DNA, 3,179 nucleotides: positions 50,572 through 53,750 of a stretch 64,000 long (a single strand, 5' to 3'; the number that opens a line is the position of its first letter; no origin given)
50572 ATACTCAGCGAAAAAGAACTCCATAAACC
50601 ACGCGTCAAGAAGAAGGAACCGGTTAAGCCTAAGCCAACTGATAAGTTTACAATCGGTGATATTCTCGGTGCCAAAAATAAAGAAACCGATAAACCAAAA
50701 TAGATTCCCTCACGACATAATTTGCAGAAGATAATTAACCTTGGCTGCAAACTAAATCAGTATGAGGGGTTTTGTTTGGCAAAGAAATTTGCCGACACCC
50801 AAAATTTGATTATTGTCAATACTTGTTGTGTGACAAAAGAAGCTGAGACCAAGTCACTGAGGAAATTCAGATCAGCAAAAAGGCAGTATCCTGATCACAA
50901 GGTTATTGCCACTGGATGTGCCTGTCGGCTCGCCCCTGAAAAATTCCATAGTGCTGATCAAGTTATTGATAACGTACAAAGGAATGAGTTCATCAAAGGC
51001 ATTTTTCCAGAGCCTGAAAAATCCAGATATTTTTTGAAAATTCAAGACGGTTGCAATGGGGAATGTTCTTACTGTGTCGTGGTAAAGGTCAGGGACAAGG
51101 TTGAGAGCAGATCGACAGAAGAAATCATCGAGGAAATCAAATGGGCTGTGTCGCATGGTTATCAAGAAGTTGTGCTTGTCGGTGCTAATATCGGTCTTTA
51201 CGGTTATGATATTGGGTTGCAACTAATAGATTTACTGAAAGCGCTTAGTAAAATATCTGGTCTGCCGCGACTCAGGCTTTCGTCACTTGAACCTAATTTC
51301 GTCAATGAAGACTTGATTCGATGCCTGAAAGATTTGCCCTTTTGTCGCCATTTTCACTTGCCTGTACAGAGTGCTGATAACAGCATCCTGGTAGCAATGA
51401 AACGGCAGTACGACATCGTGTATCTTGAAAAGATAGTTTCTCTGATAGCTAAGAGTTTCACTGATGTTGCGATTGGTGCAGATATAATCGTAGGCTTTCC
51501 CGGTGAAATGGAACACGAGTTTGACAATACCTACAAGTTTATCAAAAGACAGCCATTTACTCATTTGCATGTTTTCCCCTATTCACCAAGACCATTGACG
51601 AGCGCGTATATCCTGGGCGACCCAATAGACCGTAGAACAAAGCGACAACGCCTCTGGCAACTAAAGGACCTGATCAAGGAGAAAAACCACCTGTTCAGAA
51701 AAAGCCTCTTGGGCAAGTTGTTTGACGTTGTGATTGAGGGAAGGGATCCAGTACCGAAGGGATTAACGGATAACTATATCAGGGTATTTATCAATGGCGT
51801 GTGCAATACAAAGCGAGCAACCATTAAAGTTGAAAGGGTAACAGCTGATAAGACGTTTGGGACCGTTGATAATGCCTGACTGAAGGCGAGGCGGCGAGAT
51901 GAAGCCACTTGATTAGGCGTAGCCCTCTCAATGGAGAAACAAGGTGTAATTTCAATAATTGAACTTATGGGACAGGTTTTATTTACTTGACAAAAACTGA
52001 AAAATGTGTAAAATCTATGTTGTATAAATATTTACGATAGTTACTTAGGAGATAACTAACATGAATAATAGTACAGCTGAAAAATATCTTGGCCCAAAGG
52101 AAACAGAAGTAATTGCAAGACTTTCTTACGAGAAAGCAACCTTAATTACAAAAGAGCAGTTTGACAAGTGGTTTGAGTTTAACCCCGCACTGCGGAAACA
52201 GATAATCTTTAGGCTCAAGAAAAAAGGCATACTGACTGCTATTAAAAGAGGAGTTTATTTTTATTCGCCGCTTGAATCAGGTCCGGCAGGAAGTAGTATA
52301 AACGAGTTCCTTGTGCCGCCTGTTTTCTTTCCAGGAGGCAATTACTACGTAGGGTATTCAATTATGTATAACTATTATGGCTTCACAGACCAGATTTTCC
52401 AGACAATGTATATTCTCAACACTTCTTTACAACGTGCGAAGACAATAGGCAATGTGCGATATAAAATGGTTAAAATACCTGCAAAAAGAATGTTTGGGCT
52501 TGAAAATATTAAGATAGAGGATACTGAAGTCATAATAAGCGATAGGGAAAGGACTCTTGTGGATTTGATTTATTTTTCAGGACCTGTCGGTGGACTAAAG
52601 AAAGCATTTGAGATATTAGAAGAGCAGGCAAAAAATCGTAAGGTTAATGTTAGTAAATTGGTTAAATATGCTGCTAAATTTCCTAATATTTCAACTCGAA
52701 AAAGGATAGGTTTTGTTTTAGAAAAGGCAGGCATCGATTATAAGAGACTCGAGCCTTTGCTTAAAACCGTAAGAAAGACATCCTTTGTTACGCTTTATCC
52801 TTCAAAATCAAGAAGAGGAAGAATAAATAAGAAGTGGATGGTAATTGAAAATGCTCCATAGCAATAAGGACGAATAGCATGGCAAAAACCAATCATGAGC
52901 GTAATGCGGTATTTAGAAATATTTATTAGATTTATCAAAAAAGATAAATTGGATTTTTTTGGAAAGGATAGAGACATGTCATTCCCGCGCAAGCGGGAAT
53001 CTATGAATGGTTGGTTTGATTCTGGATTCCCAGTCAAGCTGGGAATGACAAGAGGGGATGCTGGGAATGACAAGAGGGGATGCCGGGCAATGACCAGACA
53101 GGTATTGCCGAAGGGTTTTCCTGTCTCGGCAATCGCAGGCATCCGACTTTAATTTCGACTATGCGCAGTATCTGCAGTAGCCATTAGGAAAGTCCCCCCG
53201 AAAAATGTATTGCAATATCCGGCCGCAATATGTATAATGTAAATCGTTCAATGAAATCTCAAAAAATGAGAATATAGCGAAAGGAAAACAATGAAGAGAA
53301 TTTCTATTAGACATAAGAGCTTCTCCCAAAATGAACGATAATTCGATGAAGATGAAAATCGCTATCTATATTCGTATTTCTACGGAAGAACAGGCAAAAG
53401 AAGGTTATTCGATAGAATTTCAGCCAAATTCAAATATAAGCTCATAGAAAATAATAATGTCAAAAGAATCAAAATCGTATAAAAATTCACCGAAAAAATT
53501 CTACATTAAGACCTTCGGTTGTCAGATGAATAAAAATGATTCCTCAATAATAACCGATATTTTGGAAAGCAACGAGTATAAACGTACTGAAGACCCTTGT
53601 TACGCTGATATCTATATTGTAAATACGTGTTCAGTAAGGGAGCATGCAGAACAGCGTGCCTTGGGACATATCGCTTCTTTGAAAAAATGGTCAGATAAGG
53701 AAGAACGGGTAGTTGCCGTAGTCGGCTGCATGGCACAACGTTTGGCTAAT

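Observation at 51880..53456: Decayed mobile/defence islet between two MiaB-family genes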

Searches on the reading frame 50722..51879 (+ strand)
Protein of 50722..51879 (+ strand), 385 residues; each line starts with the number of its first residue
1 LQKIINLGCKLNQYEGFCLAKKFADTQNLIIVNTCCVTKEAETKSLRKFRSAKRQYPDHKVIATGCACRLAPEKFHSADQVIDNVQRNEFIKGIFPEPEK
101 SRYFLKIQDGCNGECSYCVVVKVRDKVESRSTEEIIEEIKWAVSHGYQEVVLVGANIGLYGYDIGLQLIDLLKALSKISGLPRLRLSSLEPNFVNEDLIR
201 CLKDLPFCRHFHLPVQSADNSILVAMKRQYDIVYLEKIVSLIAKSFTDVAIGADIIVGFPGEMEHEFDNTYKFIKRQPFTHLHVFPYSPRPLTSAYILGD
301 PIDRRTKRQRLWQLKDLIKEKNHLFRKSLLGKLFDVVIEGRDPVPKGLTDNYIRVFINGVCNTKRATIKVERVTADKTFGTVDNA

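Call 3: search_protein_families(library=pfam, proteins=[window:50722-51879:+], max_evalue=1)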
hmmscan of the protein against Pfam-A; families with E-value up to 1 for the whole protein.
window:50722-51879:+ (385 aa): 2 families
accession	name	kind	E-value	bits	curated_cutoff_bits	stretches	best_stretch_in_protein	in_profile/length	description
PF04055.27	Radical_SAM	-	1.2e-21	78.1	29.5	1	106-274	2-166/166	Radical SAM superfamily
PF00919.26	UPF0004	-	9.6e-11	42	27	1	4-84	4-95/98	Uncharacterized protein family UPF0004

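Call 71: search_protein_families(library=padloc, proteins=[window:50722-51876:+], max_evalue=0.001)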
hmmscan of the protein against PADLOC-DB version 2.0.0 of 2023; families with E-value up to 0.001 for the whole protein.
window:50722-51876:+ (385 aa): 1 family
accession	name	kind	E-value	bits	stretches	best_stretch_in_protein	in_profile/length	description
PDLC04689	PDC-M51A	-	0.00049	17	1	99-286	181-361/420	-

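Call 72: search_protein_families(library=ncbifam, proteins=[window:50722-51876:+], max_evalue=0.001)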
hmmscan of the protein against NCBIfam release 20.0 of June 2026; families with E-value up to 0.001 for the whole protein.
window:50722-51876:+ (385 aa): 16 families
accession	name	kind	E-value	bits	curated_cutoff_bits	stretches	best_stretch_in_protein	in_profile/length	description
TIGR01579.1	MiaB-like-C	equivalog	8.3e-96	321.8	357.05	2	99-369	137-413/416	tRNA (N(6)-L-threonylcarbamoyladenosine(37)-C(2))-methylthiotransferase MtaB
TIGR00089.1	TIGR00089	subfamily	2.1e-92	310.2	251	2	82-375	119-424/429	MiaB/RimO family radical SAM methylthiotransferase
TIGR01574.1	miaB-methiolase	equivalog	1.4e-62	212.1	355.3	2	91-342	131-390/437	tRNA (N6-isopentenyl adenosine(37)-C2)-methylthiotransferase MiaB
TIGR01578.1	MiaB-like-B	hypoth_equivalog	6.2e-62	209.7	314.7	2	105-340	137-374/421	tRNA (N(6)-L-threonylcarbamoyladenosine(37)-C(2))-methylthiotransferase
NF010916.0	PRK14336.1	equivalog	7.3e-57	193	606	1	10-342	23-369/418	tRNA (N6-isopentenyl adenosine(37)-C2)-methylthiotransferase MiaB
TIGR01125.1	TIGR01125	equivalog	1.1e-53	182.9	356.95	1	99-343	134-382/432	30S ribosomal protein S12 methylthiotransferase RimO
TIGR04014.1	B12_SAM_MJ_0865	equivalog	1.8e-17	63.3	360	1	105-360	163-417/434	methyl-coenzyme M reductase glutamine C-methyltransferase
TIGR04013.1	B12_SAM_MJ_1487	hypoth_equivalog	1.6e-16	60.2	251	1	95-276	144-332/382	TIGR04013 family B12-binding domain/radical SAM domain-containing protein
NF033712.0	B12_rSAM_KedN5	subfamily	4.2e-11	41.8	700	1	108-276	201-369/624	KedN5 family methylcobalamin-dependent radical SAM C-methyltransferase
NF038361.1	rSAM_Sden_1168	equivalog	6e-09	35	575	1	106-285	286-459/560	Sden_1168 family B12-binding radical SAM P-methyltransferase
TIGR03471.1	HpnJ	equivalog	2.4e-08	33.3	577.6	0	109-296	204-384/472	hopanoid biosynthesis associated radical SAM protein HpnJ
TIGR04479.1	bcpD_PhpK_rSAM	subfamily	1.5e-07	30.2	600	1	195-277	330-409/504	PhpK family radical SAM P-methyltransferase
TIGR03904.1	SAM_YgiQ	equivalog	1.9e-05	23.4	462.35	1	100-141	292-334/558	YgiQ family radical SAM protein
NF006062.0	PRK08207.1-5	equivalog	9.7e-05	21.4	1007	1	211-277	268-333/476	coproporphyrinogen III oxidase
NF004567.0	PRK05904.1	equivalog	0.0001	21.6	355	1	111-285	16-190/353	coproporphyrinogen III oxidase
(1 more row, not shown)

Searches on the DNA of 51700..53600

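Call 9: search_rna_families(source=window, start=51700, end=53600, threshold=evalue, max_evalue=1)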
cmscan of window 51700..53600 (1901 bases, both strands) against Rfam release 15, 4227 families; matches with E-value up to 1: 1.
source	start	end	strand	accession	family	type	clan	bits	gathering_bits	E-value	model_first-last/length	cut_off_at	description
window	52246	52529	+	RF00028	Intron_gpI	Intron;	-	15.4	50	0.69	1-253/253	no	Group I catalytic intron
